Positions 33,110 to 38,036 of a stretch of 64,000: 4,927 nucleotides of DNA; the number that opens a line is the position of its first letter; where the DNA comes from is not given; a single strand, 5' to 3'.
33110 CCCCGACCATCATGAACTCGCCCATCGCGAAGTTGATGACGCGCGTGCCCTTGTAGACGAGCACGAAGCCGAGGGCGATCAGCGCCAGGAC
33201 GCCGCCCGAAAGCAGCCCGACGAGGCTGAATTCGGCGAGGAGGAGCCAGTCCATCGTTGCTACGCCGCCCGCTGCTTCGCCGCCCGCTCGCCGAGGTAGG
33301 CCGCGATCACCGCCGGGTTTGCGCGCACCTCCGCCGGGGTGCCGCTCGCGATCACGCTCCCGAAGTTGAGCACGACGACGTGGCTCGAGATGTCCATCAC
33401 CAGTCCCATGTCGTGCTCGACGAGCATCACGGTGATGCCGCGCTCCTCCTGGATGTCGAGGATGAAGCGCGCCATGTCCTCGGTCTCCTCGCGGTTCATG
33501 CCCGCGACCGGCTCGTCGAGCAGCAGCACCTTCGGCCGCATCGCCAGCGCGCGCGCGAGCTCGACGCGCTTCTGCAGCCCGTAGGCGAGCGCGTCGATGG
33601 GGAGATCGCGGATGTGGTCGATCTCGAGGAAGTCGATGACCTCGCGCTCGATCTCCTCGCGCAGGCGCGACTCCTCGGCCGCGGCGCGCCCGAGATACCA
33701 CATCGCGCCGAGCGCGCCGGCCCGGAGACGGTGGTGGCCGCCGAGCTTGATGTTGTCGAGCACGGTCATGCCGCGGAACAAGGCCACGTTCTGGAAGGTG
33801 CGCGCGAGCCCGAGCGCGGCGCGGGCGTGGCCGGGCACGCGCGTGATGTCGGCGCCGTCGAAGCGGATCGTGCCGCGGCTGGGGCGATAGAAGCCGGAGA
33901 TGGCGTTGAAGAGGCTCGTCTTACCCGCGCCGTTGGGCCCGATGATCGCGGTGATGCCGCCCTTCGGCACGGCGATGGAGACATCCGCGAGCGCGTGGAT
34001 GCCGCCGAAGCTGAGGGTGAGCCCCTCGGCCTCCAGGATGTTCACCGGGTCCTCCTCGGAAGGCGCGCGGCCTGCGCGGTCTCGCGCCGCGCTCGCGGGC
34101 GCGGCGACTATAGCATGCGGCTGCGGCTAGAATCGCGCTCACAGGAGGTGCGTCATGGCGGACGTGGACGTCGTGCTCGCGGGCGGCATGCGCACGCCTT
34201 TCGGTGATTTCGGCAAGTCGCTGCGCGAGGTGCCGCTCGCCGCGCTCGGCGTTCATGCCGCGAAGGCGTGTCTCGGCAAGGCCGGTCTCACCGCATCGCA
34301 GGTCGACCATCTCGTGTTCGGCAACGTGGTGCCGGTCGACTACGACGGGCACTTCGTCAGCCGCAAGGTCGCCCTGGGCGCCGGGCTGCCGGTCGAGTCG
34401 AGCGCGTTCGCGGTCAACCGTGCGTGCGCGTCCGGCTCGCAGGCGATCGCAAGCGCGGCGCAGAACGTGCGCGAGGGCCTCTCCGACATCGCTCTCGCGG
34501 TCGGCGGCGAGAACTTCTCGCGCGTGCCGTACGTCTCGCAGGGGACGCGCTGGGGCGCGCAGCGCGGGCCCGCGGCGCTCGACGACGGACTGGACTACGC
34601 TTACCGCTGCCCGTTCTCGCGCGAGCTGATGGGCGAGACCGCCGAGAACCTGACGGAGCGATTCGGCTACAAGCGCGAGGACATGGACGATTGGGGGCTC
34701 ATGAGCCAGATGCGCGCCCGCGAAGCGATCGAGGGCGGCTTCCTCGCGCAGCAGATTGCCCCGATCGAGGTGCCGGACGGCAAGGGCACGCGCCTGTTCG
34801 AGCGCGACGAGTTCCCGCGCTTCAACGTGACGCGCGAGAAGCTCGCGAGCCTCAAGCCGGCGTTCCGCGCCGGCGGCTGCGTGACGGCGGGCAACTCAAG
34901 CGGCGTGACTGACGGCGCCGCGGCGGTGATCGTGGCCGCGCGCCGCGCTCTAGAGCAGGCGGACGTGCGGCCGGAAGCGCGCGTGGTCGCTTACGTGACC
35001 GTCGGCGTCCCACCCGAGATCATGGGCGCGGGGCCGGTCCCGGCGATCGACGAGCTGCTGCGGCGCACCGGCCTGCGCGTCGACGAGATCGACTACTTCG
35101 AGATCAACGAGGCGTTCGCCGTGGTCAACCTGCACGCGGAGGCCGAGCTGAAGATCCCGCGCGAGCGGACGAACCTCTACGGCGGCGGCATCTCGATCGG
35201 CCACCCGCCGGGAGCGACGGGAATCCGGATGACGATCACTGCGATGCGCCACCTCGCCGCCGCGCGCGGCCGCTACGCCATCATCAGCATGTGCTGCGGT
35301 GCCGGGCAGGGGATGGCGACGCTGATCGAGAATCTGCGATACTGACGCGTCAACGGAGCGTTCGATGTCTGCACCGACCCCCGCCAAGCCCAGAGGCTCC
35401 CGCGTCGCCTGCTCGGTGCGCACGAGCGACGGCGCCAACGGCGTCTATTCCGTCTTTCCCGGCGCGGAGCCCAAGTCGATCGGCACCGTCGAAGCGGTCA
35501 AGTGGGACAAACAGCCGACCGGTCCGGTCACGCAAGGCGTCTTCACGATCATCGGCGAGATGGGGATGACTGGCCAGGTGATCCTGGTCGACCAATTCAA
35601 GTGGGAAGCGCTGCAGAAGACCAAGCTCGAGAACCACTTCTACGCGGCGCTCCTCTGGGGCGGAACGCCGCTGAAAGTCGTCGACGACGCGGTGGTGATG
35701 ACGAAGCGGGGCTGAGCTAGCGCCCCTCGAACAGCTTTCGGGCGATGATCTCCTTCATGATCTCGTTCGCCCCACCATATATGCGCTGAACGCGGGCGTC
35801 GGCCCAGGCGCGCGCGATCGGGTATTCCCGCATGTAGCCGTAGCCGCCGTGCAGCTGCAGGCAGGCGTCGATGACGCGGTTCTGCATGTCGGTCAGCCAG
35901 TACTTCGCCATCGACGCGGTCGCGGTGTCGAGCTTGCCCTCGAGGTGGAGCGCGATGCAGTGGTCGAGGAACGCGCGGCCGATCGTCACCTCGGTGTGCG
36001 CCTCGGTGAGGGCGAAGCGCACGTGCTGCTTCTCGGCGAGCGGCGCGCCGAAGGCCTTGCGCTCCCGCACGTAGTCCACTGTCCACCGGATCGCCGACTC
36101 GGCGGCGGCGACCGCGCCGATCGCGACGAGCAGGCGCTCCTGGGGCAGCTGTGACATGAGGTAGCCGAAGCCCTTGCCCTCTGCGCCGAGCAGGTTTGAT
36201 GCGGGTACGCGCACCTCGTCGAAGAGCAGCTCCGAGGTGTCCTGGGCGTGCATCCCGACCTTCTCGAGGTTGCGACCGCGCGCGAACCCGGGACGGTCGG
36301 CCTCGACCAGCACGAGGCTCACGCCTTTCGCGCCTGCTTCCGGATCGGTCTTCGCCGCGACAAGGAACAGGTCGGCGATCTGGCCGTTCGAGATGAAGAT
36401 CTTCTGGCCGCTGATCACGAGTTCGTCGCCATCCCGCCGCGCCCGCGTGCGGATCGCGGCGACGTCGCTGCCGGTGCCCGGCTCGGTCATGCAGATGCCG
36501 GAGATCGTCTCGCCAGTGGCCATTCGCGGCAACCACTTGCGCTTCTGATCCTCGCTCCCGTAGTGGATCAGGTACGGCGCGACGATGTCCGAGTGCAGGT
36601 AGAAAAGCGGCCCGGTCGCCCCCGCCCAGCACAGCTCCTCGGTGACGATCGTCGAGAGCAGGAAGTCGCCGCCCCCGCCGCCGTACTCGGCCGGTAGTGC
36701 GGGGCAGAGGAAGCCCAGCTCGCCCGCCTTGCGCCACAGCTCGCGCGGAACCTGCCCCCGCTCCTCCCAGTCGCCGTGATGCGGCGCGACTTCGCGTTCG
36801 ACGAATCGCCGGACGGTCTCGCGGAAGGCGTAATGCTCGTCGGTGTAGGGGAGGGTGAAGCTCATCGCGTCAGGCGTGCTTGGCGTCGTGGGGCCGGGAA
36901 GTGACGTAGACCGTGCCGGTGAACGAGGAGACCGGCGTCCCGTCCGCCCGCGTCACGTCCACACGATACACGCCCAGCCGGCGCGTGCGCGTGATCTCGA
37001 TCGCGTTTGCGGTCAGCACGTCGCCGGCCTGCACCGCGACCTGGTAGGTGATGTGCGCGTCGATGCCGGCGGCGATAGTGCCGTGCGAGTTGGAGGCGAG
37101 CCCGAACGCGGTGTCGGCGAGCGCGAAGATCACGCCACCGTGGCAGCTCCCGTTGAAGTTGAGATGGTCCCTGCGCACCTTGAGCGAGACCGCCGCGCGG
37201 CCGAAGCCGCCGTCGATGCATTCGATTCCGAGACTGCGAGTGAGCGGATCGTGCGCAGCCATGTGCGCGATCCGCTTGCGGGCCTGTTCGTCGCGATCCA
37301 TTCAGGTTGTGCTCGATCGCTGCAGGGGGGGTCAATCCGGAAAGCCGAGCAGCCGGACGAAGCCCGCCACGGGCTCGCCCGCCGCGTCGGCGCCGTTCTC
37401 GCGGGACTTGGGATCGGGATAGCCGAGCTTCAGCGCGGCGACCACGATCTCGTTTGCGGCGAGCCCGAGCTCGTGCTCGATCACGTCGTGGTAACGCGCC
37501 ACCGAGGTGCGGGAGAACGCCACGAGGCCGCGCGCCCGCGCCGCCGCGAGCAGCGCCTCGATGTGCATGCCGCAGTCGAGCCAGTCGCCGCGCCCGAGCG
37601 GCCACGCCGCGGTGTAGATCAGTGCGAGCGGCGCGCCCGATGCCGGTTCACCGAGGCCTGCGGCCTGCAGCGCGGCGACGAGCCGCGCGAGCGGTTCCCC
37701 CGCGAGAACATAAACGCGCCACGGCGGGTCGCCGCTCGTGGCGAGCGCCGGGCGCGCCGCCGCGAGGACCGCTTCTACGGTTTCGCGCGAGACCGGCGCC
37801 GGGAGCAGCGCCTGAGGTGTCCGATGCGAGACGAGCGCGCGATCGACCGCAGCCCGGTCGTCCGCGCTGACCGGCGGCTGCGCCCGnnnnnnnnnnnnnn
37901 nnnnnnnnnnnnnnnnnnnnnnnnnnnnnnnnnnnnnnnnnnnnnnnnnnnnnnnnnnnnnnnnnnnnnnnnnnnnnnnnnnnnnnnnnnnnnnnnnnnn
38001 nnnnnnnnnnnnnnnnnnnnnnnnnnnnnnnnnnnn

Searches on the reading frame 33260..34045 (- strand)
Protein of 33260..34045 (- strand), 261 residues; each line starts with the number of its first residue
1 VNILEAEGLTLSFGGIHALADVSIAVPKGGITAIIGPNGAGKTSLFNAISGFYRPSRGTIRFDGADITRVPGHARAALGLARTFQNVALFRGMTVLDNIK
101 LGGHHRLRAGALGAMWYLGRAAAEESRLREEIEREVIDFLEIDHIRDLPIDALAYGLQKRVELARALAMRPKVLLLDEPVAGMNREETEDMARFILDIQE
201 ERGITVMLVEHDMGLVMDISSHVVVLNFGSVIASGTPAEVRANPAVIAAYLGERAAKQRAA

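Call 33: search_protein_families(library=pfam, proteins=[window:33260-34045:-], max_evalue=0.00001)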
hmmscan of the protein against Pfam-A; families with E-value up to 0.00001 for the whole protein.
window:33260-34045:- (261 aa): 4 families
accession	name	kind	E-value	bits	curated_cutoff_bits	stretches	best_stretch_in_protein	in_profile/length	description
PF00005.33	ABC_tran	-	1.3e-30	107.2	25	1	19-181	1-137/137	ABC transporter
PF12399.14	BCA_ABC_TP_C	-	4.4e-14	52.2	25.5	1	231-255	2-26/27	Branched-chain amino acid ATP-binding cassette transporter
PF13304.12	AAA_21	-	5.8e-09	36.9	27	0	31-52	1-22/304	AAA domain, putative AbiEii toxin, Type IV TA system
PF13476.12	AAA_23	-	5.5e-07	30.9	27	1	15-50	6-40/201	AAA domain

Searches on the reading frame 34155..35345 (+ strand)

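Call 3: search_protein_families(library=pfam, proteins=[window:34155-35345:+])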
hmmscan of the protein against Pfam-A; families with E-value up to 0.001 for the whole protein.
window:34155-35345:+ (396 aa): 4 families
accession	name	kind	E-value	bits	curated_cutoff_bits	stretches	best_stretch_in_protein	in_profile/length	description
PF00108.29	Thiolase_N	-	4.3e-70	236.5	26.4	1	6-262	1-258/260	Thiolase, N-terminal domain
PF02803.24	Thiolase_C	-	1.5e-41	141.3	27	1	272-392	2-122/123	Thiolase, C-terminal domain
PF08545.16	ACP_syn_III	-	0.00024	21.4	24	0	86-124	2-40/80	3-Oxoacyl-[acyl-carrier-protein (ACP)] synthase III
PF00109.32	ketoacyl-synt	-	0.00053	20.1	20.8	1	80-119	163-202/252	Beta-ketoacyl synthase, N-terminal domain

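Call 4: search_protein_families(library=ncbifam, proteins=[window:34155-35345:+])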
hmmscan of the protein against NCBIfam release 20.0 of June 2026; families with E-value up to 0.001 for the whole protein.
window:34155-35345:+ (396 aa): 52 families (the best 25 are shown)
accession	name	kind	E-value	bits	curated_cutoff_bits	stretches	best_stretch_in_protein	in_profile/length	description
NF006552.0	PRK09051.1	subfamily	2.4e-121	405.7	565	1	3-393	3-394/395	beta-ketothiolase BktB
TIGR01930.1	AcCoA-C-Actrans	subfamily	4.8e-116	387.8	240.55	1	10-392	3-385/385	acetyl-CoA C-acyltransferase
NF042999.1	bketothiol_BktB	equivalog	1.2e-109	367.2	725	1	5-394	4-394/394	beta-ketothiolase BktB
NF004853.0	PRK06205.1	subfamily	2.5e-99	333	551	1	5-393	3-402/404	acetyl-CoA C-acetyltransferase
TIGR02430.1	pcaF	equivalog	3.7e-95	319.3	597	1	6-393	3-399/400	3-oxoadipyl-CoA thiolase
NF006551.0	PRK09050.1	subfamily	1.6e-94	317.3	605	1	6-393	4-400/401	3-oxoadipyl-CoA thiolase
NF006086.0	PRK08235.1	equivalog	1.3e-90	304.3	526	1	6-392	4-391/393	acetyl-CoA C-acetyltransferase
NF005033.0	PRK06445.1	equivalog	1.4e-86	291.1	511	1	35-393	40-394/395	acetyl-CoA C-acetyltransferase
NF006001.0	PRK08131.1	equivalog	2.7e-86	290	622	1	6-394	4-400/401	3-oxoadipyl-CoA thiolase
NF004206.0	PRK05656.1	subfamily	1.9e-85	287.3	688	1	5-392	3-391/392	acetyl-CoA C-acetyltransferase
NF042967.1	AcCoAtase_PhaA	equivalog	3.9e-83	279.8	740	1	5-393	3-395/396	acetyl-CoA acetyltransferase PhaA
NF006553.0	PRK09052.1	equivalog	9.4e-83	278.4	567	1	12-394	14-399/399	acetyl-CoA C-acyltransferase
NF006090.0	PRK08242.1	equivalog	1.7e-82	277.7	514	2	244-393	252-401/402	acetyl-CoA C-acetyltransferase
NF005890.0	PRK07851.1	equivalog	7.9e-82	275.4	580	1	6-394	4-405/406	acetyl-CoA C-acetyltransferase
NF005404.0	PRK06954.1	subfamily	8.2e-78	262.2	687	1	5-392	8-395/397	acetyl-CoA C-acetyltransferase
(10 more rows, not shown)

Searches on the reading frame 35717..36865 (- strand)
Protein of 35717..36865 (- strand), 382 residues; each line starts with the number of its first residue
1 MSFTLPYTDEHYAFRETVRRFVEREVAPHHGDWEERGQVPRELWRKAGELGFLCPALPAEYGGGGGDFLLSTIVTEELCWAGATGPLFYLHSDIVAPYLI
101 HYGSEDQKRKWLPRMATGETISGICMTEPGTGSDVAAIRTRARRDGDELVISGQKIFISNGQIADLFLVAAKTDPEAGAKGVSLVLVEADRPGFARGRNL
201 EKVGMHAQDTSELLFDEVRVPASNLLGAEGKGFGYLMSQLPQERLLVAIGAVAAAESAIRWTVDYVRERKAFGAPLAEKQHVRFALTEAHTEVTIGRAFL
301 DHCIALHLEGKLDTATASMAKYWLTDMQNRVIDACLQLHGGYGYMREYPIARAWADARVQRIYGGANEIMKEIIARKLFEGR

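Call 3: search_protein_families(library=pfam, proteins=[window:35717-36865:-])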
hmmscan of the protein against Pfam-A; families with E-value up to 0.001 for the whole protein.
window:35717-36865:- (382 aa): 5 families
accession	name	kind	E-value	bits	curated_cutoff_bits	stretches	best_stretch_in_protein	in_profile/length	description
PF00441.29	Acyl-CoA_dh_1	-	3.6e-45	154.2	22.4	1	230-378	1-149/150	Acyl-CoA dehydrogenase, C-terminal domain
PF02771.21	Acyl-CoA_dh_N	-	1.2e-39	135.6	22.9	1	8-119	1-113/113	Acyl-CoA dehydrogenase, N-terminal domain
PF02770.24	Acyl-CoA_dh_M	-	4.1e-26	91.4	33.3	1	124-218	2-97/97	Acyl-CoA dehydrogenase, middle domain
PF08028.16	Acyl-CoA_dh_2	-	4.2e-15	56.6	22.7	1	247-367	3-133/134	Acyl-CoA dehydrogenase, C-terminal domain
PF22924.1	ACOX_C_alpha1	-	9e-07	29.3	27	1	315-378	105-168/169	Acyl-CoA oxidase, C-alpha1 domain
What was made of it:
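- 35717..36865 (-): Acyl-CoA dehydrogenase of the LCAD-like type, the last gene of the operon in this lineage. Three ACAD Pfam domains (call 3).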

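Call 4: search_protein_families(library=ncbifam, proteins=[window:35717-36865:-])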
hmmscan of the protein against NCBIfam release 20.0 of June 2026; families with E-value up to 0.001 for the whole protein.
window:35717-36865:- (382 aa): 22 families
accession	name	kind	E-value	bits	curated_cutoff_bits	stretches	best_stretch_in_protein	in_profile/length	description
NF042972.1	AcrlCoAredClosAcrC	equivalog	7.7e-101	337.5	640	1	7-378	5-376/378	acryloyl-CoA reductase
NF043006.1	CyhCrbnylCoADH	equivalog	2.3e-80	270.4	650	1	13-379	10-376/380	cyclohexane-1-carbonyl-CoA dehydrogenase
NF058590.1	AcCoDHFadEBacil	equivalog_domain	5e-75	253.2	600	2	7-291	21-304/586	acyl-CoA dehydrogenase FadE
NF045552.1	GlutCoADH_Des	equivalog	3.6e-72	243.7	470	1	7-376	5-377/387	glutaryl-CoA dehydrogenase Acd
TIGR03207.1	cyc_hxne_CoA_dh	equivalog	6.1e-70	235.8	575.35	1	9-377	3-370/372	cyclohexanecarboxyl-CoA dehydrogenase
NF045652.1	ProlPCPDhRedW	equivalog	2.9e-67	227.1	650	1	12-378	5-373/376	L-prolyl-[peptidyl-carrier protein] dehydrogenase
NF008997.0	PRK12341.1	equivalog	1.5e-60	205.3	537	1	8-378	6-376/382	acyl-CoA dehydrogenase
NF042439.1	SulpropCoADesulf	equivalog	9.7e-59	199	600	1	16-380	2-372/379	3-sulfinopropanoyl-CoA desulfinase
NF053553.1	prodigi_MBC_PigA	equivalog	2.1e-58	198.2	500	1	7-378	5-379/381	prodigiosin MBC biosynthesis dehydrogenase PigA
NF002885.1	PRK03354.1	equivalog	4.1e-49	167.6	540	1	8-376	6-371/378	crotonobetainyl-CoA dehydrogenase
TIGR03204.1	pimC_large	equivalog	3.7e-41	141.3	623.85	1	5-377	2-391/395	pimeloyl-CoA dehydrogenase large subunit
NF052270.1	Staph_DH_FadE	equivalog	1.3e-32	113.1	600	1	87-378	105-393/400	acyl-CoA dehydrogenase FadE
NF037942.1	ac_ACP_DH_MbtN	equivalog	4.1e-32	111.4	700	1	14-376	5-363/376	mycobactin biosynthesis acyl-ACP dehydrogenase MbtN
NF007000.1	PRK09463.1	subfamily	1.4e-26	93.1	600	1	34-370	66-426/726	acyl-CoA dehydrogenase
TIGR03203.1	pimD_small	equivalog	1.7e-25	90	652.7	1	34-352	33-350/378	pimeloyl-CoA dehydrogenase small subunit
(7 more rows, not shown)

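Call 35: search_solved_structures(query=window:35717-36865:-, max_evalue=1e-40)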
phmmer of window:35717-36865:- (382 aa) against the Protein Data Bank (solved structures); distinct sequences matched with E-value up to 1e-40: 61 (the best 60 are shown).
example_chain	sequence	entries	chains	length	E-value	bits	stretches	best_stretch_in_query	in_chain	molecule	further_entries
2pg0_A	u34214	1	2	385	1.3e-130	439.2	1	8-378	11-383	Acyl-CoA dehydrogenase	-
8w0t_A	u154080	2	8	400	8.6e-125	420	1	7-378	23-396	Long-chain specific acyl-CoA dehydrogenase, mitochondrial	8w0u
8w0z_A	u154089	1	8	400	2.2e-124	418.6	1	7-378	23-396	Long-chain specific acyl-CoA dehydrogenase, mitochondrial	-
4u83_A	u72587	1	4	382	2.1e-81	277.2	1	7-377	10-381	Acyl-CoA dehydrogenase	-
5lnx_A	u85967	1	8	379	1.1e-79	271.5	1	8-381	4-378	Acyl-CoA dehydrogenase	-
3r7k_A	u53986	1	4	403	5.8e-77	262.6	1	8-378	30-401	Probable acyl CoA dehydrogenase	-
4o5m_A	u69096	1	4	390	1.4e-75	258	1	9-380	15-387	Isovaleryl-CoA dehydrogenase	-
5ol2_C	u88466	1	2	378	4.7e-75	256.3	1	12-379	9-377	Acyl-CoA dehydrogenase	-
3oib_A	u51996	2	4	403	1.2e-74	255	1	7-378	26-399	Acyl-CoA dehydrogenase | Putative acyl-CoA dehydrogenase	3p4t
4n5f_A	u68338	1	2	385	1.6e-72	248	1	7-378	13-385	Putative acyl-CoA dehydrogenase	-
1rx0_A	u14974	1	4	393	2.6e-71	244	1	8-379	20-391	Acyl-CoA dehydrogenase family member 8, mitochondrial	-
4m9a_A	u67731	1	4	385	6.9e-71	242.6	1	7-378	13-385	Acyl-CoA dehydrogenase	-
8i4p_A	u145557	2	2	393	2.2e-70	241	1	8-379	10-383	Acyl-CoA dehydrogenase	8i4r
7w0j_A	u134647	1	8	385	2.2e-70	240.9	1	8-379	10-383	Acyl-CoA dehydrogenase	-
4kto_A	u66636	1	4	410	2.9e-70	240.5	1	9-379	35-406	isovaleryl-CoA dehydrogenase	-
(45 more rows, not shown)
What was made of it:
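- The operon's own ACAD is LCAD-like rather than IVD-like (call 35). The co-transcribed ACAD is LCAD-like, a type that accepts bulky or branched long substrates (call 35).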

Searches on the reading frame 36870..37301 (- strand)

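Call 3: search_protein_families(library=pfam, proteins=[window:36870-37301:-])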
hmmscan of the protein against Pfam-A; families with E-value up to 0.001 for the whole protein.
window:36870-37301:- (143 aa): 2 families
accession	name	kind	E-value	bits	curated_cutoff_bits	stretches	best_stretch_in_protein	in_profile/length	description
PF03061.28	4HBT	-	2.1e-14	54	20.6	1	50-122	1-76/79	Thioesterase superfamily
PF14539.12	DUF4442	-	1.7e-06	28.7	25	1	16-133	11-132/132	Domain of unknown function (DUF4442)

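Call 4: search_protein_families(library=ncbifam, proteins=[window:36870-37301:-])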
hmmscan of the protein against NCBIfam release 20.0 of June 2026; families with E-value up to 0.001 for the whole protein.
window:36870-37301:- (143 aa): 3 families
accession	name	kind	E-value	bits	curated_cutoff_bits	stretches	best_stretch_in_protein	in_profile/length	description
TIGR02286.1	PaaD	equivalog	2e-30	105.3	118.9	1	22-133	2-113/114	hydroxyphenylacetyl-CoA thioesterase PaaI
TIGR00369.1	unchar_dom_1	domain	5e-21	75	36.6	1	20-133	2-117/117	hotdog fold thioesterase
NF047425.1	MenI_Listeria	exception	2.1e-05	24.3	185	1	22-124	5-109/122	1,4-dihydroxy-2-naphthoyl-CoA hydrolase MenI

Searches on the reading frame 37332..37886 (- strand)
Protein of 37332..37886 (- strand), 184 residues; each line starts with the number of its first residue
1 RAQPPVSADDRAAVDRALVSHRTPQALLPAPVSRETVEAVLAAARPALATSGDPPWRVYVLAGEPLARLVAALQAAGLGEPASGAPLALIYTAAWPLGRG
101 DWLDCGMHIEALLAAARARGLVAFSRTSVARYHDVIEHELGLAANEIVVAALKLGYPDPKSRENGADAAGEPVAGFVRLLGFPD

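Call 46: search_protein_families(library=pfam, proteins=[window:37332-37886:-], max_evalue=10)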
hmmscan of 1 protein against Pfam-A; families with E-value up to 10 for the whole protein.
window:37332-37886:- (184 aa): 1 family
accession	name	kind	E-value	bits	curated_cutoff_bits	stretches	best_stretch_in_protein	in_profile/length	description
PF00881.29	Nitroreductase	-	1.6e-10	41.8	23.5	2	20-77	3-61/167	Nitroreductase family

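Call 47: find_homologous_proteins(query=window:37332-37886:-, max_evalue=0.00001)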
Query window:37332-37886:- (184 aa): 31 proteins with E <= 0.00001 among 8000 candidates.
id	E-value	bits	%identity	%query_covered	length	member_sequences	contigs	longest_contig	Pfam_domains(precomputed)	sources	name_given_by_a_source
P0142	8.6e-93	327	85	97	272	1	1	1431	PF00881.30,PF03308.23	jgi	jgi:nitroreductase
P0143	1.5e-61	226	71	85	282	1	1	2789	PF00881.30,PF03308.23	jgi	jgi:nitroreductase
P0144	1.6e-61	225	65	99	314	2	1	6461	PF00881.30,PF03308.23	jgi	jgi:nitroreductase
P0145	1.2e-58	216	63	99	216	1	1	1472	PF00881.30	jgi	jgi:nitroreductase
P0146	2.4e-56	209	68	82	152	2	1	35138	PF00881.30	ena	-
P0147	1.2e-27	115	32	94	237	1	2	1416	PF00881.30,PF14512.12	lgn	-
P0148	1.8e-27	115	33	95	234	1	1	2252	PF00881.30,PF14512.12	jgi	jgi:nitroreductase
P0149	4.8e-27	113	32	96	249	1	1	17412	PF00881.30,PF14512.12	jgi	jgi:nitroreductase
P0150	6.5e-27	113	33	92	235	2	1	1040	PF00881.30,PF14512.12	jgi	jgi:nitroreductase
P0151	1.1e-26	112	39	53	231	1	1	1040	PF00881.30,PF14512.12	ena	-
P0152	9.4e-26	109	31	96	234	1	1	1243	PF00881.30,PF14512.12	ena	-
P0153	1.6e-25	108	31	96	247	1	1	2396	PF00881.30,PF14512.12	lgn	-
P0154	2.6e-25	108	29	93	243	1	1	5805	PF00881.30,PF14512.12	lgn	-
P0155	5.3e-25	107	30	93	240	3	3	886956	PF00881.30,PF14512.12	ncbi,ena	-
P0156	6.5e-25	106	31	97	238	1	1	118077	PF00881.30,PF14512.12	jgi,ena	-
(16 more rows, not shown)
